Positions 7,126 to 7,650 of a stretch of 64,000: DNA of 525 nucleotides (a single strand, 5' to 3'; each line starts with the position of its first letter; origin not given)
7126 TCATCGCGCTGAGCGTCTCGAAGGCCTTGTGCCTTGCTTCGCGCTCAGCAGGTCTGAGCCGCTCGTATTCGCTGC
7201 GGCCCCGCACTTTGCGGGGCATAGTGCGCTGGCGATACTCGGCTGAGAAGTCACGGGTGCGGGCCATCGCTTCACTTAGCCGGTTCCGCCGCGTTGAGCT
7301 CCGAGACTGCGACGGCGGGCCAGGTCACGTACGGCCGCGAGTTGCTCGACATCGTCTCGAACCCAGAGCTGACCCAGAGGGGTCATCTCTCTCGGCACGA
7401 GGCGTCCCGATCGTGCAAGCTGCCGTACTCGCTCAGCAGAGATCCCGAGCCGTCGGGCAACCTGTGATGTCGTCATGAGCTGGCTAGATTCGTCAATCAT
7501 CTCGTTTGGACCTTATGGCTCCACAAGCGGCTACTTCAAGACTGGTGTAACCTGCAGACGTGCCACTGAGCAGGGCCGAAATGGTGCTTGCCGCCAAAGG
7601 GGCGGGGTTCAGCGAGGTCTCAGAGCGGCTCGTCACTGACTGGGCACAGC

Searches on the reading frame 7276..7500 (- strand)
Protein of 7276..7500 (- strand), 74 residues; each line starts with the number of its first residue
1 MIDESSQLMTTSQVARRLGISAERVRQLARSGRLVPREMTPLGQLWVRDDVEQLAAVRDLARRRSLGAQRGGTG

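Call 11: search_protein_families(library=pfam, proteins=[window:7276-7500:-], max_evalue=0.01)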
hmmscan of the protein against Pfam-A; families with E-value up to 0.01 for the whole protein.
window:7276-7500:- (74 aa): 7 families
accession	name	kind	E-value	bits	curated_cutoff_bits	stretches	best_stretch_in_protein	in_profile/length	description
PF12728.13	HTH_17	-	4.1e-07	30.6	27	1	8-46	1-36/51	Helix-turn-helix domain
PF21531.3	Rv2175c_wHTH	-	9.7e-06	25.9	27.1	1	2-35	9-42/57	DNA-binding protein Rv2175c, wHTH domain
PF13411.12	MerR_1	-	1.3e-05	25.6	21.6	1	9-62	1-54/69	MerR HTH family regulatory protein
PF04545.22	Sigma70_r4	-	1.9e-05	24.5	24.1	1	9-32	21-44/50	Sigma-70, region 4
PF00376.29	MerR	-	0.00014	22.1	28.2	1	10-40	1-31/38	MerR family regulatory protein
PF13338.12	AbiEi_4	-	0.00021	21.8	25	1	10-35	15-39/49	Transcriptional regulator, AbiEi antitoxin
PF19934.4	DUF6397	-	0.0071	16.3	25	1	4-37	55-88/243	Family of unknown function (DUF6397)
